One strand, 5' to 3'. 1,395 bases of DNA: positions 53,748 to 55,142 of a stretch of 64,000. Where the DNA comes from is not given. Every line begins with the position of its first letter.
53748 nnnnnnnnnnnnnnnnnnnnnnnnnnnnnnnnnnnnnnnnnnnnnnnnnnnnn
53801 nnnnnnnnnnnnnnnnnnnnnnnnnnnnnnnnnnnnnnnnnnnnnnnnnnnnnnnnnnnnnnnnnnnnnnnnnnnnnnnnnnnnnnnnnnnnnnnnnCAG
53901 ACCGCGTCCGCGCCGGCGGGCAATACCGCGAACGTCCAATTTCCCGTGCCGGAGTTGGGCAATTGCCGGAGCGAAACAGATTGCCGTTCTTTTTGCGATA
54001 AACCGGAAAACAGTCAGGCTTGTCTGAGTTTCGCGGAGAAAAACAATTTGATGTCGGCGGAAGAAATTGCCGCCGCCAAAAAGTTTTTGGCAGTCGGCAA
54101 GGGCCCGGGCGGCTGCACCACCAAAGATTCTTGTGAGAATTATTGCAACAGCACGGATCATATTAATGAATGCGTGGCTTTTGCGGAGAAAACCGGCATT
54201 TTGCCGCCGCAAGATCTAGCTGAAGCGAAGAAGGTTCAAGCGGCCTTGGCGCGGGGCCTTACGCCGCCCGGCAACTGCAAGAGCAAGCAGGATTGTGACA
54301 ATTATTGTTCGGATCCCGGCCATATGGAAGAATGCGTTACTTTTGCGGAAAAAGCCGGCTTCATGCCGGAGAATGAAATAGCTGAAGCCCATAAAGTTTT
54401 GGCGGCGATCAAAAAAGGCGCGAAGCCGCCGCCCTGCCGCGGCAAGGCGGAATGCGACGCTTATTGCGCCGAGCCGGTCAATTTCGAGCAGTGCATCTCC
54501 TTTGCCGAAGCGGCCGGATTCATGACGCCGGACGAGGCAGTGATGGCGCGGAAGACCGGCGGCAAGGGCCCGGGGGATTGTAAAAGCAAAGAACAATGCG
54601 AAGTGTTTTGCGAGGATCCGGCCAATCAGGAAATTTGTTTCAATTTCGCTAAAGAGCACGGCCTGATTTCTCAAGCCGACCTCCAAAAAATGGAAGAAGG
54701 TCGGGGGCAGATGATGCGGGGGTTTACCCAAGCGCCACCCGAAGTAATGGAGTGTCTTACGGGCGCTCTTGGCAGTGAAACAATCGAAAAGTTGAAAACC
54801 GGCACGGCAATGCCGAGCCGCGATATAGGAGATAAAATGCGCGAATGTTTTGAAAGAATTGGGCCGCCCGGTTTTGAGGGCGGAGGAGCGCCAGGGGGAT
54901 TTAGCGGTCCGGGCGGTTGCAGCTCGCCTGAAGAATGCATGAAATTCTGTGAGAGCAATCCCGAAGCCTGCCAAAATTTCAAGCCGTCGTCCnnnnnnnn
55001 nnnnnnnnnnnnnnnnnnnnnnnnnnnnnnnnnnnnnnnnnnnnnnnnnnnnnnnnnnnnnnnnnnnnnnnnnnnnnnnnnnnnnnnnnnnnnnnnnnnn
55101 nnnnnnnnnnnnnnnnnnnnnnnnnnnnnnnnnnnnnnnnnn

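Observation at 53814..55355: Secreted protein built from six tandem copies of an undescribed four-cysteine repeat of about 45 aa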

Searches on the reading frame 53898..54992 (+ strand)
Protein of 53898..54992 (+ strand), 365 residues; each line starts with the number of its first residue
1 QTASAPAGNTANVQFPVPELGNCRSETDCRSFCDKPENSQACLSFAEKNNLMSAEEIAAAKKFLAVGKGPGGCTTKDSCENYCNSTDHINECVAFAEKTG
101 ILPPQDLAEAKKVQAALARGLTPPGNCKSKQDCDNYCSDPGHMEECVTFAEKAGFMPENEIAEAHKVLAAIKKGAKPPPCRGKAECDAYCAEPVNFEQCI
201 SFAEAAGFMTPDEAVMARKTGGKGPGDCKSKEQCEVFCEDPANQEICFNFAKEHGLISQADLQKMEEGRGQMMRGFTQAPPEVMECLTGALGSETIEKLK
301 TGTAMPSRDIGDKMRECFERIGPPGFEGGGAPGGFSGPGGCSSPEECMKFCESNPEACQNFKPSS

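Call 7: find_homologous_proteins(query=window:53928-54992:+, max_evalue=0.001)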
Query seq(355 aa) (355 aa): 1232 proteins with E <= 0.001 among 5800 candidates; the best 120 are listed.
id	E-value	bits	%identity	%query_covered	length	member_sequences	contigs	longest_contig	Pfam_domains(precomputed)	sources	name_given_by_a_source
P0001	1.1e-239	813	100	100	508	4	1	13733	PF25052.2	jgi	-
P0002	1.3e-210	717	44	98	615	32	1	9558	-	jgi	-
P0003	5.6e-182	623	75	99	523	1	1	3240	PF25052.2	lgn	-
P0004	4.0e-177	607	57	99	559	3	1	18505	-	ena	-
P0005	3.9e-173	594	52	99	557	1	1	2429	-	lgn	-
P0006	5.0e-172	590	39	99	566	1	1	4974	-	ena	-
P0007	4.9e-170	584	55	93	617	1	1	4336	-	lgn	-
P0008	3.5e-169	581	53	100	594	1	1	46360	-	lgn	-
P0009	7.4e-165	567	50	99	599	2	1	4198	-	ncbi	ncbi:MAG: hypothetical protein ABIJ84_00265 [bacterium]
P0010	4.0e-163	561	54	88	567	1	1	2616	-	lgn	-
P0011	2.8e-162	558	51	99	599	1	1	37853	-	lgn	-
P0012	5.4e-162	557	52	99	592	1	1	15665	-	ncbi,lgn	-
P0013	2.1e-161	556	46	99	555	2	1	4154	-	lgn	-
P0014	2.4e-161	555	52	100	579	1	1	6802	-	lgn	-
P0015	2.6e-160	552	46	99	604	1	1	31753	-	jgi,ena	-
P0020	6.4e-159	547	49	92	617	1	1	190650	-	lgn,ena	-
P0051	1.5e-153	530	49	100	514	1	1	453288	-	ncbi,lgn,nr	ncbi:MAG: proline-rich domain-containing protein [bacterium]|nr:proline-rich domain-containing prote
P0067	4.4e-152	525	45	99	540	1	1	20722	PF25052.2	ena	-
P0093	6.7e-150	518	46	99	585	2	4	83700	-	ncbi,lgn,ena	ncbi:MAG: hypothetical protein AAB567_03600 [Patescibacteria group bacterium]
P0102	2.4e-149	516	49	99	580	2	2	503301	-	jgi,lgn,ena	-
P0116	6.7e-148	511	49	99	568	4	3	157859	-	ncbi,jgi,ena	-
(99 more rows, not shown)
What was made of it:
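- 53814..55355 (+): Gene for the 513-aa four-cysteine repeat protein (KKU91698.1, UniProt A0A0G1WMY2). It starts 8 nt after the partner's stop codon. 1,232 homologues at E<=1e-3, the best 120 at about 50% identity over 87-100% (mostly 98-100%) of the length (call 7).
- On PF25052 AtDEF-like (defensin-like): 3 of the 120 best homologues carry the precomputed domain (call 7).
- On New Parcubacteria four-Cys repeat family (defined here): The best 120 homologues cover 87-100% (mostly 98-100%) of the query at about 50% identity (call 7).
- Call 7 found 1,232 homologues.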

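Call 13: find_encoding_contigs(protein=P0102, flank=6000, max_places=2)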
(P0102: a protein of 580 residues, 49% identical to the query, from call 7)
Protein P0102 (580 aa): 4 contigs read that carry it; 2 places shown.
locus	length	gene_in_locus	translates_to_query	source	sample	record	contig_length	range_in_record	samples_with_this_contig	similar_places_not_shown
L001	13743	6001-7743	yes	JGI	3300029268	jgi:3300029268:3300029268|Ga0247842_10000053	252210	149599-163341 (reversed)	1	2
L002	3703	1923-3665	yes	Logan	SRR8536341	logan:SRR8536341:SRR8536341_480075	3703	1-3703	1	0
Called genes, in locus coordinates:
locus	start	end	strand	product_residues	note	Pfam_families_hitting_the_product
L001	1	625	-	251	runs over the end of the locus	PF12705:PDDEXK_1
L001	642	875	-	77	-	-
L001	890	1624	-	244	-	-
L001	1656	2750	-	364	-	PF03235:GmrSD_N, PF01844:HNH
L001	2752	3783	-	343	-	PF13651:EcoRI_methylase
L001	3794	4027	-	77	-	-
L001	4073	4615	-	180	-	PF03073:TspO_MBR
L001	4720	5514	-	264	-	-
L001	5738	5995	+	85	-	-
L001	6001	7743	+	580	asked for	-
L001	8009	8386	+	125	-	PF00072:Response_reg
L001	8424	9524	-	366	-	PF05496:RuvB_N (faint), PF13177:DNA_pol3_delta2, PF00004:AAA, PF13401:AAA_22 (faint), PF22608:DNAX_ATPase_lid, PF12169:DNA_pol3_gamma3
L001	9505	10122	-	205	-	PF04138:GtrA_DPMS_TM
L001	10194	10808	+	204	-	PF01066:CDP-OH_P_transf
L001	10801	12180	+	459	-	PF01406:tRNA-synt_1e, PF09334:tRNA-synt_1g (faint)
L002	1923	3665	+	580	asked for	-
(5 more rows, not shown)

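Call 14: find_encoding_contigs(protein=P0051, flank=6000, max_places=2)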
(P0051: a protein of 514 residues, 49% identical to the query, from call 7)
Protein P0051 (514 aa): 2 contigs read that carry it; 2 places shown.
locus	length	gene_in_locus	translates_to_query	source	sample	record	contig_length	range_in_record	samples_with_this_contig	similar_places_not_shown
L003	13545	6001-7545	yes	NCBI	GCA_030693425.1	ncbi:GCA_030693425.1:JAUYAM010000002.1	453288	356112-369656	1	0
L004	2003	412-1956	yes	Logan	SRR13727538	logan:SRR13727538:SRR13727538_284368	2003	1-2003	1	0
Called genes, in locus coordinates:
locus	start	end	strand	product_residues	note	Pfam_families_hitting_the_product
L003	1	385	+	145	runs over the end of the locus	-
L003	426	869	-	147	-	PF00293:NUDIX, PF14815:NUDIX_4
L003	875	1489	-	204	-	-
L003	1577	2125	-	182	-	PF13238:AAA_18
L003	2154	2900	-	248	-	PF00528:BPD_transp_1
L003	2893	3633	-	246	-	PF00005:ABC_tran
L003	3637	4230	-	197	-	PF09084:NMT1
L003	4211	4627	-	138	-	PF09084:NMT1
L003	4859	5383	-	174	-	-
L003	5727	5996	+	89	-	-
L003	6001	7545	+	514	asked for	-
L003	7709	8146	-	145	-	PF23477:zf_Tbcl_2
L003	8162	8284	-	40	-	-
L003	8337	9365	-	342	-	-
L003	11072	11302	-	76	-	-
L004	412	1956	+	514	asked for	-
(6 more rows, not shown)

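Call 16: find_encoding_contigs(protein=P0020, flank=6000, max_places=1)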
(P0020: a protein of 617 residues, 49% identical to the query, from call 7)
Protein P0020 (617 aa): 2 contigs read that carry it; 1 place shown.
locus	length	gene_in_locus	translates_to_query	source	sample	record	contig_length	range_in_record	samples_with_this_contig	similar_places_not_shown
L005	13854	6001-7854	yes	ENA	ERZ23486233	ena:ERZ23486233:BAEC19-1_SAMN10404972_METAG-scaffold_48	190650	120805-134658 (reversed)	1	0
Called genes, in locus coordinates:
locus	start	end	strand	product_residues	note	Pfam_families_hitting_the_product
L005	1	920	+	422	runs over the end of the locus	PF00675:Peptidase_M16, PF05193:Peptidase_M16_C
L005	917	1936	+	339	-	PF01594:AI-2E_transport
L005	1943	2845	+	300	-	PF01026:TatD_DNase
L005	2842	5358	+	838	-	PF00133:tRNA-synt_1, PF09334:tRNA-synt_1g, PF13603:tRNA-synt_1_2, PF00133:tRNA-synt_1, PF09334:tRNA-synt_1g, PF08264:Anticodon_1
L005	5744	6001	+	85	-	-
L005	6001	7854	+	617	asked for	-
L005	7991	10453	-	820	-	PF00403:HMA, PF00122:E1-E2_ATPase, PF00702:Hydrolase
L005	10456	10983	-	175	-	-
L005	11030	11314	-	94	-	-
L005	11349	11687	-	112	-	PF11666:DUF2933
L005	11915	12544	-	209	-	PF04191:PEMT, PF04140:ICMT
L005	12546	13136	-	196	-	PF22544:HYDIN_VesB_CFA65-like_Ig (weak), PF07610:DUF1573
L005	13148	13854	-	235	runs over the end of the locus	PF02683:DsbD_TM, PF13386:DsbD_2 (weak)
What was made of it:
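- In one relative the neighbouring gene is an HMA/P-type ATPase (L005, call 16).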

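Call 17: find_encoding_contigs(protein=P0093, flank=6000, max_places=1)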
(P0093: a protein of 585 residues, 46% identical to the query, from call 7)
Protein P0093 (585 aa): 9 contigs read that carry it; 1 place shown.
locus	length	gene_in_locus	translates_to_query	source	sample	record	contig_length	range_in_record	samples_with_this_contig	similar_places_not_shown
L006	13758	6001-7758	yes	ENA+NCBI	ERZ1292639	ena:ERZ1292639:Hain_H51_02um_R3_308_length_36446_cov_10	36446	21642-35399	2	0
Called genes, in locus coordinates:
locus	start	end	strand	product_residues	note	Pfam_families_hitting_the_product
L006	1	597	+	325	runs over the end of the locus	PF10432:bact-PGI_C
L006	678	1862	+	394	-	PF08495:FIST, PF10442:FIST_C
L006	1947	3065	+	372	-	PF13433:Peripla_BP_5 (weak), PF13458:Peripla_BP_6, PF01094:ANF_receptor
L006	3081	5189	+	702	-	PF02743:dCache_1 (weak), PF00672:HAMP, PF00512:HisKA, PF02518:HATPase_c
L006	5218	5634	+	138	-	PF00072:Response_reg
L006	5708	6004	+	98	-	-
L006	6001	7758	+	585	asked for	-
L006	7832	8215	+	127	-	PF00072:Response_reg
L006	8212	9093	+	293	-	PF00512:HisKA, PF02518:HATPase_c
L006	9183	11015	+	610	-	PF18915:DUF5667 (weak), PF01442:Apolipoprotein (faint), PF00050:Kazal_1, PF07648:Kazal_2 (weak)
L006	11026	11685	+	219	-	PF00730:HhH-GPD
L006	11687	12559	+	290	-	PF13385:Laminin_G_3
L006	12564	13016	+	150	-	PF01329:Pterin_4a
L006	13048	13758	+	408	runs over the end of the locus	PF05559:DUF763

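Call 18: find_encoding_contigs(protein=P0116, flank=6000, max_places=1)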
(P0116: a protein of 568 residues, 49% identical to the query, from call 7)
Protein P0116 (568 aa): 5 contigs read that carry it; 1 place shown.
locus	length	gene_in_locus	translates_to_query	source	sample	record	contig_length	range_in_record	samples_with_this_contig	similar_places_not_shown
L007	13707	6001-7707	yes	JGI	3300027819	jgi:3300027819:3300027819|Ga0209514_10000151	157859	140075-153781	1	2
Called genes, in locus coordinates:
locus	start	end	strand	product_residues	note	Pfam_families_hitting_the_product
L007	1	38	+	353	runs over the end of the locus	PF03979:Sigma70_r1_1, PF00140:Sigma70_r1_2, PF04542:Sigma70_r2, PF04539:Sigma70_r3, PF04545:Sigma70_r4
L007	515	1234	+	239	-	PF04326:SLFN_AlbA_2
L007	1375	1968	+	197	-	-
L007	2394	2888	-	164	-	PF18931:DUF5680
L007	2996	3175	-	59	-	-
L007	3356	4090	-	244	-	-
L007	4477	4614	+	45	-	-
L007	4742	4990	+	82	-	PF13376:OmdA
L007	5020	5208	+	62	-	-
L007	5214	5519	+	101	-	-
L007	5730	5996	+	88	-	-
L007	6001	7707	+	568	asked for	-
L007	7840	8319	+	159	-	-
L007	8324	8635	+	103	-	-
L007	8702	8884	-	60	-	-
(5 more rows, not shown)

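Call 28: search_protein_families(library=pfam, proteins=[window:53898-54992:+], max_evalue=10)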
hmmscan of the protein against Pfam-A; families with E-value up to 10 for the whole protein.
seq(365 aa): 2 families
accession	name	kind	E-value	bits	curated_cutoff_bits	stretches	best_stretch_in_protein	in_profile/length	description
PF25052.1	AtDEF-like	-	0.0003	21.5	25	3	125-148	41-67/79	Defensin-like family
PF07127.16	Nodulin_late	-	0.63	10.9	30.4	2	124-147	27-49/54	Late nodulin domain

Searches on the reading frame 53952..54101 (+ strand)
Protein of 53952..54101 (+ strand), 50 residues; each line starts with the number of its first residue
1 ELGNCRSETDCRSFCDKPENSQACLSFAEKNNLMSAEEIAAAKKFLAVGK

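Call 28: search_protein_families(library=pfam, proteins=[window:53952-54101:+], max_evalue=10)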
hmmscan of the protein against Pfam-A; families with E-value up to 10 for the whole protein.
seq(50 aa): 3 families
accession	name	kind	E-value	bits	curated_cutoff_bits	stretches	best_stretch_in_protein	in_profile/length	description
PF06360.16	E_raikovi_mat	-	0.013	16.4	25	1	7-25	11-28/36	Euplotes raikovi mating pheromone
PF25052.1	AtDEF-like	-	0.017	15.8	25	1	3-30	41-71/79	Defensin-like family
PF12260.14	PIP49_C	-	0.04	13.9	25.2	1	4-35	130-158/189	Protein-kinase domain of FAM69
